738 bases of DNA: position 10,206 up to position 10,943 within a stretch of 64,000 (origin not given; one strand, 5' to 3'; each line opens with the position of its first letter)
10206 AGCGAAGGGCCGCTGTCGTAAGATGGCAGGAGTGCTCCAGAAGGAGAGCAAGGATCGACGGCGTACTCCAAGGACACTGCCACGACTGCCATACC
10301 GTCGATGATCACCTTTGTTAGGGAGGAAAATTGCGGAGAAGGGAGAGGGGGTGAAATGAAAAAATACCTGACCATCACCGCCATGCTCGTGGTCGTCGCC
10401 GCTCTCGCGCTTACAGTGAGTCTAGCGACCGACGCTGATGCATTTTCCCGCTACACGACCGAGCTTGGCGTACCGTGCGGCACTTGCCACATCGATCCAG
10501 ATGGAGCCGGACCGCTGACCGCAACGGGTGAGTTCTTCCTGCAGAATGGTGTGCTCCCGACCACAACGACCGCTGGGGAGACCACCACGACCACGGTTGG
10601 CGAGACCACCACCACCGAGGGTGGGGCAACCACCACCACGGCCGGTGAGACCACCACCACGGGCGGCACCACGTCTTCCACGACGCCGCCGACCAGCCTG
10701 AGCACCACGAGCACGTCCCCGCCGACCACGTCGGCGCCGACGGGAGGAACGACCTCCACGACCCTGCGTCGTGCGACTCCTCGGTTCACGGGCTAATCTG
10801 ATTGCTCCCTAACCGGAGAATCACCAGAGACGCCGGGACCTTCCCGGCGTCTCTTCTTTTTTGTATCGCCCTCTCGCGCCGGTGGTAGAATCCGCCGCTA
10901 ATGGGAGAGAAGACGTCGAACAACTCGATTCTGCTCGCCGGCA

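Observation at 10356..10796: Small secreted mono-CXXCH protein with a mucin-like Thr-rich tandem-repeat tail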

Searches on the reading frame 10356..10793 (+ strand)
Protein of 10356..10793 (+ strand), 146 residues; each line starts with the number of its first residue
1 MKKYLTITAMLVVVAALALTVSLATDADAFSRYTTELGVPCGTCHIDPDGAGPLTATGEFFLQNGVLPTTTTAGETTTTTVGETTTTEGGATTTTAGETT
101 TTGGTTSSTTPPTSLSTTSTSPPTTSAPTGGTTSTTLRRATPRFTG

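Call 3: search_protein_families(library=pfam, proteins=[window:10356-10793:+], max_evalue=10)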
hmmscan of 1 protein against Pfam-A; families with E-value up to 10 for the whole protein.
window:10356-10793:+ (146 aa): 0 families

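Call 4: search_protein_families(library=ncbifam, proteins=[window:10356-10793:+], max_evalue=10)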
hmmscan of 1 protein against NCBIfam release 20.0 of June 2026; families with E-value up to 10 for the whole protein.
window:10356-10793:+ (146 aa): 0 families

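Call 7: find_homologous_proteins(query=window:10356-10793:+, max_evalue=0.01)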
Query window:10356-10793:+ (146 aa): 5 proteins with E <= 0.01 among 4056 candidates.
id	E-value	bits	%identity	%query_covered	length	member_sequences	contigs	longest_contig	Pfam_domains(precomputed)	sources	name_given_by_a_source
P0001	4.9e-21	93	31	100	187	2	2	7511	PF14522.12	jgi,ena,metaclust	metaclust:\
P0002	1.6e-19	88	89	13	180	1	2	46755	-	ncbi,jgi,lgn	-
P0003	5.6e-9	54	42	33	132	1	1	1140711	-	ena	-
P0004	4.6e-5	41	89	13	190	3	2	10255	PF14522.12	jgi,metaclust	metaclust:\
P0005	1.5e-3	36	-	-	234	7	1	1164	-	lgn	-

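Call 10: find_encoding_contigs(protein=window:10356-10793:+, flank=10000, max_places=6)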
Protein window:10356-10793:+ (146 aa): 8 contigs read that carry it; 5 places shown.
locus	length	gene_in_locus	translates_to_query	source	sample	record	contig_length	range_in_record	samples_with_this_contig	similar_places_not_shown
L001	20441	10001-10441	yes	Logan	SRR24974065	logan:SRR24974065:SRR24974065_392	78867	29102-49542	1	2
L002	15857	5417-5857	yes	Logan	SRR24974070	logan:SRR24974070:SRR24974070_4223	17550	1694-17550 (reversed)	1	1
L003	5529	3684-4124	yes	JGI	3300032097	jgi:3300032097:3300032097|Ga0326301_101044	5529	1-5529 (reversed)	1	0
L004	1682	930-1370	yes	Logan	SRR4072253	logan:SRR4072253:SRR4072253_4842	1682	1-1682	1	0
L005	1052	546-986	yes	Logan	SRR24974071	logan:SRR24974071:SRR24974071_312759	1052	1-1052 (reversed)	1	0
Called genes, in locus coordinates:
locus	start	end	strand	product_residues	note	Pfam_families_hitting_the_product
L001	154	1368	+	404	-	PF00877:NLPC_P60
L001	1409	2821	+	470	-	PF25145:NfeD1b_N, PF24961:NfeD_membrane, PF01957:NfeD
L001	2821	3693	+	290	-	PF01145:Band_7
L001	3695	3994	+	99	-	PF01455:HupF_HypC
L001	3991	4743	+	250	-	PF02517:Rce1-like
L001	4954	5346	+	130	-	PF01894:YjbQ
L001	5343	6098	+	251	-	-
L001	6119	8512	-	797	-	-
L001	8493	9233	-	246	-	PF00535:Glycos_transf_2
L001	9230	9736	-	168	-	PF04138:GtrA_DPMS_TM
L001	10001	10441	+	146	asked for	-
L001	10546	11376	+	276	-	PF03734:YkuD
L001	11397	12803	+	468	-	PF00919:UPF0004, PF04055:Radical_SAM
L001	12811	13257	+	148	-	PF02580:Tyr_Deacylase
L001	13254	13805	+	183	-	PF10502:Peptidase_S26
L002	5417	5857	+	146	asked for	-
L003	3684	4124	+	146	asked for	-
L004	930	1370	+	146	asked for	-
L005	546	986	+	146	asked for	-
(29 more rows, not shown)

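Call 11: find_encoding_contigs(protein=P0002, flank=10000, max_places=6)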
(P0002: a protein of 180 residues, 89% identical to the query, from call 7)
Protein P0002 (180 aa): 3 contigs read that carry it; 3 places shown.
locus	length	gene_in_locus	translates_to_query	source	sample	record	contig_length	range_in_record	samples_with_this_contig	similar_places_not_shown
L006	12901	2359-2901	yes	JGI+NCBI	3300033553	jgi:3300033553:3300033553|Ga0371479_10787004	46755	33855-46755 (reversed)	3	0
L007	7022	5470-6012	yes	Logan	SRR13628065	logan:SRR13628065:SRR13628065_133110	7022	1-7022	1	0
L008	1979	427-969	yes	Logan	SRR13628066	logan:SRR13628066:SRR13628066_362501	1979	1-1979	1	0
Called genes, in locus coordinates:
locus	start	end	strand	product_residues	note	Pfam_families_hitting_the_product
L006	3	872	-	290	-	?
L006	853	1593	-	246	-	PF00535:Glycos_transf_2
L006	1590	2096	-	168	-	PF04138:GtrA_DPMS_TM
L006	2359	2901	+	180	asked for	-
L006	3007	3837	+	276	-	PF03734:YkuD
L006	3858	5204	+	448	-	PF00919:UPF0004, PF04055:Radical_SAM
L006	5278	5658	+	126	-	PF02580:Tyr_Deacylase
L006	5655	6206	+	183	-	PF10502:Peptidase_S26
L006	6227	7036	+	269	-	PF02811:PHP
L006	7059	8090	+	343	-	PF00781:DAGK_cat, PF19279:YegS_C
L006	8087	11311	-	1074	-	PF00133:tRNA-synt_1, PF09334:tRNA-synt_1g (faint), PF08264:Anticodon_1, PF19302:DUF5915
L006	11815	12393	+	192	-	-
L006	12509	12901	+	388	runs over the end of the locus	PF00266:Aminotran_5, PF01053:Cys_Met_Meta_PP (faint)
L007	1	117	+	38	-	?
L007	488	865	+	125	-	PF01894:YjbQ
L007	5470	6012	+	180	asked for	-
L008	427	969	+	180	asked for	-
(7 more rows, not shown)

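Call 13: find_encoding_contigs(protein=P0003, flank=10000, max_places=3)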
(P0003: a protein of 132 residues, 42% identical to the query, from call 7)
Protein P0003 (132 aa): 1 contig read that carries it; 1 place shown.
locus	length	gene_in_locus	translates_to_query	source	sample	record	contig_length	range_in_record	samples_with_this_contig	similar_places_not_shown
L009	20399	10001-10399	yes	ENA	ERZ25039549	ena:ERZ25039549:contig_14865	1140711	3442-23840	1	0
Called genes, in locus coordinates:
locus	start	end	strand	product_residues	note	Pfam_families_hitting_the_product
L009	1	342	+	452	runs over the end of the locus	PF25145:NfeD1b_N, PF24961:NfeD_membrane, PF01957:NfeD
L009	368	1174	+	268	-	PF01145:Band_7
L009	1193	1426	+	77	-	PF01455:HupF_HypC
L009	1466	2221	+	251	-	PF02517:Rce1-like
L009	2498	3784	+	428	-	-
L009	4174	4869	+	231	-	PF00005:ABC_tran (weak)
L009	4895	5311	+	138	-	PF01894:YjbQ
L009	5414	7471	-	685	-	PF10131:PTPS_related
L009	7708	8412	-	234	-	PF00535:Glycos_transf_2, PF10111:Glyco_tranf_2_2 (weak), PF13641:Glyco_tranf_2_3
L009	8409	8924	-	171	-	PF04138:GtrA_DPMS_TM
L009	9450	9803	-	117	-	-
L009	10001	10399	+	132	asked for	-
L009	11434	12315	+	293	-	PF03734:YkuD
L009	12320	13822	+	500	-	PF00919:UPF0004, PF04055:Radical_SAM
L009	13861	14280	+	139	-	PF02580:Tyr_Deacylase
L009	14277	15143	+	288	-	PF02811:PHP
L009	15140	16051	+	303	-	PF00781:DAGK_cat, PF01513:NAD_kinase, PF19279:YegS_C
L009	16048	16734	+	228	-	PF07721:TPR_4 (faint), PF14559:TPR_19 (weak), PF13176:TPR_7 (faint), PF13428:TPR_14 (faint), PF13424:TPR_12 (weak), PF07719:TPR_2 (weak), PF13414:TPR_11, PF14559:TPR_19, +7 more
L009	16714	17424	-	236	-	PF13489:Methyltransf_23, PF01209:Ubie_methyltran, PF13847:Methyltransf_31, PF08241:Methyltransf_11, PF13649:Methyltransf_25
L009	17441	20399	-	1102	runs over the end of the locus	PF00133:tRNA-synt_1, PF09334:tRNA-synt_1g (weak), PF08264:Anticodon_1, PF19302:DUF5915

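Call 14: find_encoding_contigs(protein=P0004, flank=10000, max_places=3)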
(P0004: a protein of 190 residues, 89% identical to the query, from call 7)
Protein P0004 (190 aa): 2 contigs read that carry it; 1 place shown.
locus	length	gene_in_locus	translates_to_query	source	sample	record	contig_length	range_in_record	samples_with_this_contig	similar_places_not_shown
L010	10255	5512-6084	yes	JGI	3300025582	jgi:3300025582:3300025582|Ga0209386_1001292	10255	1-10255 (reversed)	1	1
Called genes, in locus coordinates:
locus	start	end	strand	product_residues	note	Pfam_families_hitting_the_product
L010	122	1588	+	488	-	PF05598:DUF772, PF01609:DDE_Tnp_1, PF13751:DDE_Tnp_1_6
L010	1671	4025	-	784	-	-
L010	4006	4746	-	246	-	PF00535:Glycos_transf_2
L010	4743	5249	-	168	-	PF04138:GtrA_DPMS_TM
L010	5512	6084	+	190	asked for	PF14522:Cytochrome_C7 (weak)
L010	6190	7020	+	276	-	PF03734:YkuD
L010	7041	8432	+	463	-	PF00919:UPF0004, PF04055:Radical_SAM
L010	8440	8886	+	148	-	PF02580:Tyr_Deacylase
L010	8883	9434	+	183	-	PF10502:Peptidase_S26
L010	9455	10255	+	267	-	?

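Call 15: find_encoding_contigs(protein=P0001, flank=10000, max_places=3)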
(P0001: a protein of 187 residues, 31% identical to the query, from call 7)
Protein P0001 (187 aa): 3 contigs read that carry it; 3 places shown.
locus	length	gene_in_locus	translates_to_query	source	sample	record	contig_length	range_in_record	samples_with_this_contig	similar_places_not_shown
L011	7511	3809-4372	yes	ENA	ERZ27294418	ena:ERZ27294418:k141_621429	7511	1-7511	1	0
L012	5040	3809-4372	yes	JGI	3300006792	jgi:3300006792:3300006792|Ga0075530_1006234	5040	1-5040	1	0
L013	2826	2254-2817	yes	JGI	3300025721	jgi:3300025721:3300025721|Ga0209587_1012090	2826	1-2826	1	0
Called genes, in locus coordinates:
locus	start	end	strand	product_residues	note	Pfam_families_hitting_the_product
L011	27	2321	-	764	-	PF10131:PTPS_related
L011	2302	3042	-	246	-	PF00535:Glycos_transf_2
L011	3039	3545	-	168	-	PF04138:GtrA_DPMS_TM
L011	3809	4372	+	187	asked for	PF14522:Cytochrome_C7 (faint)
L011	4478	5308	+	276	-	PF03734:YkuD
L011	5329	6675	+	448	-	PF00919:UPF0004, PF04055:Radical_SAM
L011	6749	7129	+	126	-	PF02580:Tyr_Deacylase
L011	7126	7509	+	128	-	PF10502:Peptidase_S26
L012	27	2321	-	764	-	PF10131:PTPS_related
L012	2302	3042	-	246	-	PF00535:Glycos_transf_2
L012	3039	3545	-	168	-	PF04138:GtrA_DPMS_TM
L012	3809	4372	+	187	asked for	PF14522:Cytochrome_C7 (faint)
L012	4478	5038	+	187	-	?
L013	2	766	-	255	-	?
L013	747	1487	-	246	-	PF00535:Glycos_transf_2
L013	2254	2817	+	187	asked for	PF14522:Cytochrome_C7 (faint)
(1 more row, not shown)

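Call 52: predict_structure(protein=window:10356-10793:+)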
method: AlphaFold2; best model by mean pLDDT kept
length: 146 residues; sequences in the alignment: 1
mean_pLDDT: 55.9   pTM: 0.23
mean pLDDT of the five models: 55.9, 52.5, 49.7, 48.0, 45.9
residues with pLDDT >= 90: 0; 70-90: 39; 50-70: 35; < 50: 72
segments of 3 or more residues with pLDDT < 50: 30-33, 38-42, 47-70, 107-115, 124-126, 128-132, 134-146
pLDDT, mean of each block of 10 residues (from residue 1): 73 78 57 49 47 39 41 60 76 82 56 45 47 43 37
secondary structure, 60 per line:
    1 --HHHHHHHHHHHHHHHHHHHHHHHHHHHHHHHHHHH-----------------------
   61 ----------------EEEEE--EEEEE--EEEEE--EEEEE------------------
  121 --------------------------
elements in order: H3-37 E77-81 E84-88 E91-95 E98-102

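Call 68: search_protein_families(library=pfam, proteins=[P0001, P0002, P0004, L009:9241-9807:+], max_evalue=0.1)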
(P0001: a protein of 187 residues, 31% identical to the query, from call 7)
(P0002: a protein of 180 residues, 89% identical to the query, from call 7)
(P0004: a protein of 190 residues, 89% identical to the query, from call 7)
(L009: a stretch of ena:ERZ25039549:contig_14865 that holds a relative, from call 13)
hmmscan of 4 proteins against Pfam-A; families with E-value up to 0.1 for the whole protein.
P0001 (187 aa): 3 families
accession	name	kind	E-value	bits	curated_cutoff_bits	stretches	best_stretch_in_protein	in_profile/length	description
PF14522.11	Cytochrome_C7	-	1.5e-05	25.2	24.8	1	36-89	12-66/67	Cytochrome c7 and related cytochrome c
PF14537.11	Cytochrom_c3_2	-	0.003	18.4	25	0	86-123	10-45/79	Cytochrome c3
PF02085.21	Cytochrom_CIII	-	0.012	16.4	22.9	1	61-120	26-91/101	Class III cytochrome C family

P0002 (180 aa): 4 families
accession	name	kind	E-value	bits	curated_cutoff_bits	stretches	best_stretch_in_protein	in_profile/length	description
PF14522.11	Cytochrome_C7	-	9.8e-05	22.5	24.8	1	36-89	12-66/67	Cytochrome c7 and related cytochrome c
PF14537.11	Cytochrom_c3_2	-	0.0018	19.1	25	0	86-121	10-43/79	Cytochrome c3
PF22113.1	Mtrc-MtrF_II-IV_dom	-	0.0037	17.2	30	1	80-121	6-45/176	Outer membrane cytochrome MtrC/MtrF-like, domains II/IV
PF02085.21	Cytochrom_CIII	-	0.041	14.7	22.9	1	62-121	27-92/101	Class III cytochrome C family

P0004 (190 aa): 4 families
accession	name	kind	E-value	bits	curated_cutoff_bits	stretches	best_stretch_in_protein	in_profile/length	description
PF14522.11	Cytochrome_C7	-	2.2e-08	34.2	24.8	1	37-86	14-66/67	Cytochrome c7 and related cytochrome c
PF02095.21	Extensin_1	-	2.7e-05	24.5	105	1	124-171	8-54/171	Extensin-like protein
PF02085.21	Cytochrom_CIII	-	3.6e-05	24.5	22.9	1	53-125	24-90/101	Class III cytochrome C family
PF14537.11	Cytochrom_c3_2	-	0.00078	20.3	25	1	62-119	8-66/79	Cytochrome c3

L009:9241-9807:+ (189 aa): 0 families

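Call 71: search_protein_families(library=ncbifam, proteins=[P0003, P0001, P0004], max_evalue=1)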
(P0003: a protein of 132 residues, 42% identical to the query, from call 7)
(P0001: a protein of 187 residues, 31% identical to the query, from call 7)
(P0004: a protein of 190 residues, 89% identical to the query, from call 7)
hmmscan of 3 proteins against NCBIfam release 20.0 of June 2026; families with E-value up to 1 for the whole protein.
P0003 (132 aa): 2 families
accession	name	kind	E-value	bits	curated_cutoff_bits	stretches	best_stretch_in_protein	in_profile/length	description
NF043060.1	MAP_0585_fam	equivalog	0.00097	19.2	170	1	14-117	6-116/319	MAP_0585 family protein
NF033761.1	gliding_GltJ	equivalog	0.77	8.7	450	1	14-121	375-474/671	adventurous gliding motility protein GltJ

P0001 (187 aa): 6 families
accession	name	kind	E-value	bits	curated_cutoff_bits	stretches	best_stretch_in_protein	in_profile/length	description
TIGR04257.1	nanowire_3heme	domain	0.0016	18.6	40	1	37-89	23-74/75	c(7)-type cytochrome triheme domain-containing protein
TIGR03153.1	cytochr_NrfH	equivalog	0.002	18.2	134.2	1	34-76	99-137/138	cytochrome c nitrite reductase small subunit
NF045930.1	Cytc6PetJCyano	equivalog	0.052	13.5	135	1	4-53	4-52/110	cytochrome c6 PetJ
NF041115.1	UxxU_metal_bind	equivalog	0.13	12.4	95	0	101-112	9-20/74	metal-binding (seleno)protein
NF047912.1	ECs_2282_CxxC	subfamily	0.32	11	37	0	47-79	9-41/60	ECs_2282 family putative zinc-binding protein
NF047727.1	4hemeCytCCctA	equivalog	0.93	9.7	180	0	35-74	55-89/109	tetraheme c-type cytochrome CctA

P0004 (190 aa): 4 families
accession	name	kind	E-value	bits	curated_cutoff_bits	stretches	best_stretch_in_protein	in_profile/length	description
NF047727.1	4hemeCytCCctA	equivalog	0.00013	22.1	180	1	1-76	1-73/109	tetraheme c-type cytochrome CctA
TIGR03153.1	cytochr_NrfH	equivalog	0.0023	18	134.2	1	10-124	6-116/138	cytochrome c nitrite reductase small subunit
TIGR04257.1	nanowire_3heme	domain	0.3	11.3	40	1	38-86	25-74/75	c(7)-type cytochrome triheme domain-containing protein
TIGR04526.1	predic_Ig_block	subfamily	0.7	8.7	150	1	123-164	82-126/693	putative immunoglobulin-blocking virulence protein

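Call 88: search_protein_families(library=pfam, proteins=[L009:10804-11090:+], max_evalue=0.01)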
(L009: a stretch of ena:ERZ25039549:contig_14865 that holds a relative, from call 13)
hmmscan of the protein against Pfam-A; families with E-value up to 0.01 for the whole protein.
L009:10804-11090:+ (95 aa): 0 families

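Call 89: list_cluster_members(proteins=[window:10356-10793:+, P0001, P0002, P0004, P0003])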
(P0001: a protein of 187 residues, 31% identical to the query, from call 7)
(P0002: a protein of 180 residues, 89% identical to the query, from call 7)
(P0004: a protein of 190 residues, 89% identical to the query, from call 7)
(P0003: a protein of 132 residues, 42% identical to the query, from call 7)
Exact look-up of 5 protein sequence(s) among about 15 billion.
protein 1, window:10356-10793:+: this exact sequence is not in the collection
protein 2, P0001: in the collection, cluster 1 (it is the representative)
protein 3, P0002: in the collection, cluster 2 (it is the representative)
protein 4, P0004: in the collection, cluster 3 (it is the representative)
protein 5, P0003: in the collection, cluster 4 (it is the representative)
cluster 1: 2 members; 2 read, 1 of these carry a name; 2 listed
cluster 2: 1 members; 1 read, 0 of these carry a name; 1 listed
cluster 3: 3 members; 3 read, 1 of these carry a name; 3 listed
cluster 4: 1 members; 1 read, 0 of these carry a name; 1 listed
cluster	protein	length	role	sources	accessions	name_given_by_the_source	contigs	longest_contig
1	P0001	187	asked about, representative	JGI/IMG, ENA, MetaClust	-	\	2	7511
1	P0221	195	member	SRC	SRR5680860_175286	-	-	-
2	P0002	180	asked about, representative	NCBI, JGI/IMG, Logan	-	-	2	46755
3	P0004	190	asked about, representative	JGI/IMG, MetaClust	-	\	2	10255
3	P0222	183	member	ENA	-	-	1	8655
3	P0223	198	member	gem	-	-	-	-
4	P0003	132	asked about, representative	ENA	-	-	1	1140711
